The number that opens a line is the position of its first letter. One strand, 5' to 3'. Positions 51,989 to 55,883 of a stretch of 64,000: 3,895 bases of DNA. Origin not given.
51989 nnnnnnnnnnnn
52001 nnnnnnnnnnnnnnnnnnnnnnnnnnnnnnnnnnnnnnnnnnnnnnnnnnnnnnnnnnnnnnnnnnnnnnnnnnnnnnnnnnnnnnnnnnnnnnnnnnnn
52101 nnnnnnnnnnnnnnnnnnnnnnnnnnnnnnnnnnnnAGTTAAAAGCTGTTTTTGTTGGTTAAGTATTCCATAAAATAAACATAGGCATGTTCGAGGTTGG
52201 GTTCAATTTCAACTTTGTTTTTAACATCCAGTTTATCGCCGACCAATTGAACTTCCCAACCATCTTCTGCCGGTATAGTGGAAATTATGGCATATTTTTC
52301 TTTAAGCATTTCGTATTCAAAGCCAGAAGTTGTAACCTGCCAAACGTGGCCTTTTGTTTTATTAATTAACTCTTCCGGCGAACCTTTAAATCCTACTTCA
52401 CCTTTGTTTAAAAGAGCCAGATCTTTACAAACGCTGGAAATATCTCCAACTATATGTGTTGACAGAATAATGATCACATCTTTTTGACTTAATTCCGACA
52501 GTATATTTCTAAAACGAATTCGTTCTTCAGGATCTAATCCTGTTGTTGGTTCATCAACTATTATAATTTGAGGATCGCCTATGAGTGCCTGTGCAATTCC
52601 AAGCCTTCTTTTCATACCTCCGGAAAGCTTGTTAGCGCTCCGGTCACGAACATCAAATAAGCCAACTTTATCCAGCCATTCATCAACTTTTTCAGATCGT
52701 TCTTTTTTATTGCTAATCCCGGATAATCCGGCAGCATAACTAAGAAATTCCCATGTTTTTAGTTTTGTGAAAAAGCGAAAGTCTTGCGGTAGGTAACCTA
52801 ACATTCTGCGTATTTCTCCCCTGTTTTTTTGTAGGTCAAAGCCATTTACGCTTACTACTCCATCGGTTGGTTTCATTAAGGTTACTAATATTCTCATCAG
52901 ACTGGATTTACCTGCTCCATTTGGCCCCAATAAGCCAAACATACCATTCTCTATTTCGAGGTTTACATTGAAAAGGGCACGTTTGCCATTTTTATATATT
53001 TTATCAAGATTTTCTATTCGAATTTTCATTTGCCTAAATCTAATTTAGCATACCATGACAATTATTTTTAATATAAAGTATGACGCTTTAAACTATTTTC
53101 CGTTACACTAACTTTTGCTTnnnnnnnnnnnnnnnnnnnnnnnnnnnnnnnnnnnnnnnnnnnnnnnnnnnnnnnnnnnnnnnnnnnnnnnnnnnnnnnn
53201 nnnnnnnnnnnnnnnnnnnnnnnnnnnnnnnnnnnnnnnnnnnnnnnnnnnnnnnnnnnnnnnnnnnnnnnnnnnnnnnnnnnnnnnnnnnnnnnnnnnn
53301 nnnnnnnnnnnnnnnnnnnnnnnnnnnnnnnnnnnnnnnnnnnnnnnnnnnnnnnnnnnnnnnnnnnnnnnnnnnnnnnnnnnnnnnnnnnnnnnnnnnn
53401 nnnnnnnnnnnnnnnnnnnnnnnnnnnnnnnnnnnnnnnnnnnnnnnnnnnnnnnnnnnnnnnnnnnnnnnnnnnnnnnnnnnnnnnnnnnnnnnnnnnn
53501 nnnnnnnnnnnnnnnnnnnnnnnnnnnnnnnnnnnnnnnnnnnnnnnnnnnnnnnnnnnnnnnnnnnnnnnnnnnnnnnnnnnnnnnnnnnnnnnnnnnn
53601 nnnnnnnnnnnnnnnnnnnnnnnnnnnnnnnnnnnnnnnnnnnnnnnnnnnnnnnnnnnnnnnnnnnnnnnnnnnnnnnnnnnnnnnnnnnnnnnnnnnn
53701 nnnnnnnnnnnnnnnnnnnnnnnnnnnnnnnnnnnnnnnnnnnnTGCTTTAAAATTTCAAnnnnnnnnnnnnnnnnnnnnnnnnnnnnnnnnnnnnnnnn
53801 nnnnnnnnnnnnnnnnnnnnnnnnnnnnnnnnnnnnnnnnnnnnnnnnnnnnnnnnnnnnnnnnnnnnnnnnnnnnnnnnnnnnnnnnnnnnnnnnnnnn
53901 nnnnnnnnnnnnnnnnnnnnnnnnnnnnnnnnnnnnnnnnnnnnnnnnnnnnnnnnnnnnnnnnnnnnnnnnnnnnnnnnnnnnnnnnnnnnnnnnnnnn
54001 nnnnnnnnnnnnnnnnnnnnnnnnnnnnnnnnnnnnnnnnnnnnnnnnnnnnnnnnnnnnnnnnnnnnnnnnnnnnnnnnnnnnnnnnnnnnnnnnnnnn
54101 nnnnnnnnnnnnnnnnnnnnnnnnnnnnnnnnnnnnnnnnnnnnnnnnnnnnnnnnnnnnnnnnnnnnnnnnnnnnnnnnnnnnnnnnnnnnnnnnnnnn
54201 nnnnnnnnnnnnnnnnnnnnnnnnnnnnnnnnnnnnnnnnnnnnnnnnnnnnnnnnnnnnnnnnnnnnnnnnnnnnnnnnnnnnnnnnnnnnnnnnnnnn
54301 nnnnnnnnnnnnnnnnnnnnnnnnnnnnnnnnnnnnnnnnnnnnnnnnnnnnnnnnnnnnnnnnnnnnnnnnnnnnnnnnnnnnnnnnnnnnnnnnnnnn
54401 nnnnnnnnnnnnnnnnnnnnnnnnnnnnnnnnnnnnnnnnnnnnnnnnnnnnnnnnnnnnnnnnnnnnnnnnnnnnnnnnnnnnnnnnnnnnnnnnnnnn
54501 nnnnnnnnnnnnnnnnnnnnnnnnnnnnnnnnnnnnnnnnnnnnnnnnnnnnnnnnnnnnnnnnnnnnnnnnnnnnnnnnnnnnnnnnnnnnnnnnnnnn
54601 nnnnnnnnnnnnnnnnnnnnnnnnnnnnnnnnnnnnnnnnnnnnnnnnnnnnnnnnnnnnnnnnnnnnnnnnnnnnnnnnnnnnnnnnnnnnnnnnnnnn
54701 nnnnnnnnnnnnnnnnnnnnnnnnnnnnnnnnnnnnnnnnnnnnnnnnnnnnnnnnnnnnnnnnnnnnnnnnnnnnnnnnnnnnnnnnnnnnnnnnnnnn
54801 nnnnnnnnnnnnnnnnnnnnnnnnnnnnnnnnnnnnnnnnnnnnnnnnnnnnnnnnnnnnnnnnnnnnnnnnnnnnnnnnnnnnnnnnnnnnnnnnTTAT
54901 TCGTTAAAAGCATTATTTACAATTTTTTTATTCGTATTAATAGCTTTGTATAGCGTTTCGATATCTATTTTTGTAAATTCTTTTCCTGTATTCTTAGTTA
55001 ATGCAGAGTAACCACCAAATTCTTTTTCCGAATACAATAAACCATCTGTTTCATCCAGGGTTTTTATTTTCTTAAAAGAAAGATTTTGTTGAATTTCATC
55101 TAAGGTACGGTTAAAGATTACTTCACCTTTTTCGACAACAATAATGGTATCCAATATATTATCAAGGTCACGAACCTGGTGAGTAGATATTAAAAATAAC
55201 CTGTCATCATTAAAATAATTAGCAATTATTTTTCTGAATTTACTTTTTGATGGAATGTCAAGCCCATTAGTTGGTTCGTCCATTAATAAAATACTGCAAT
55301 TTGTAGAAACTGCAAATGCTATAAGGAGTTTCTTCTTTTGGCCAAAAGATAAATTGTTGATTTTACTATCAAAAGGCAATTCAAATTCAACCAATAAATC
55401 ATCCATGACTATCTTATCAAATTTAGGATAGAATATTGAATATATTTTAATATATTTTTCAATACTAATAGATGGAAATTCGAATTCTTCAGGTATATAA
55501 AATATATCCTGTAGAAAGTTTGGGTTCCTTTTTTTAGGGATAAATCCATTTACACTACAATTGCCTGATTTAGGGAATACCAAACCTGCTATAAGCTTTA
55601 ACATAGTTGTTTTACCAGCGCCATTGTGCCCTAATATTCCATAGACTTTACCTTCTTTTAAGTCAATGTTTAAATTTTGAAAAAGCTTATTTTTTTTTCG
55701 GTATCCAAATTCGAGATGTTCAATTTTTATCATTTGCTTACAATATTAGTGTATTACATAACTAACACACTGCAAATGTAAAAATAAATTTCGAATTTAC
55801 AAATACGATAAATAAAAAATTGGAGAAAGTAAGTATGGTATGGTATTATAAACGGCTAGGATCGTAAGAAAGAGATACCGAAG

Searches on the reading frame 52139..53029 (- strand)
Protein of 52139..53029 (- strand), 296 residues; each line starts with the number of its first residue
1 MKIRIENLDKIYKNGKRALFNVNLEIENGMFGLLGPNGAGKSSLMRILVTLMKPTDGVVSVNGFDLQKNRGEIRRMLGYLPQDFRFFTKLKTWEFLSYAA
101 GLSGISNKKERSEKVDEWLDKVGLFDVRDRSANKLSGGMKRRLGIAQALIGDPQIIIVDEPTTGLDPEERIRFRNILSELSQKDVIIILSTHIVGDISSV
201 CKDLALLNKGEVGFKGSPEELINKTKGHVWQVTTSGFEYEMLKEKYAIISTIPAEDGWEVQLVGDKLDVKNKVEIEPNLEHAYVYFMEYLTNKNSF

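Call 100: search_protein_families(library=pfam, proteins=[window:52139-53029:-], max_evalue=0.00001)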
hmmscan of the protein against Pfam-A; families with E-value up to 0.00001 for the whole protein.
window:52139-53029:- (296 aa): 2 families
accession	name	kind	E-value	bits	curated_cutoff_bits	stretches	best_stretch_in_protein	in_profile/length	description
PF00005.33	ABC_tran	-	2.6e-31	109.5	25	1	21-163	3-137/137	ABC transporter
PF13304.12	AAA_21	-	1.5e-14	55.2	27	1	129-192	232-298/304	AAA domain, putative AbiEii toxin, Type IV TA system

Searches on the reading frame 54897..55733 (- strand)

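Call 100: search_protein_families(library=pfam, proteins=[window:54897-55733:-], max_evalue=0.00001)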
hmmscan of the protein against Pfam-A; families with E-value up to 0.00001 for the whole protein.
window:54897-55733:- (278 aa): 2 families
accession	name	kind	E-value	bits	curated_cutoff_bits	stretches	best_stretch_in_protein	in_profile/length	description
PF00005.33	ABC_tran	-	8e-24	85.2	25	1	19-156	2-137/137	ABC transporter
PF13304.12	AAA_21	-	3.8e-09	37.5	27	0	124-186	234-299/304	AAA domain, putative AbiEii toxin, Type IV TA system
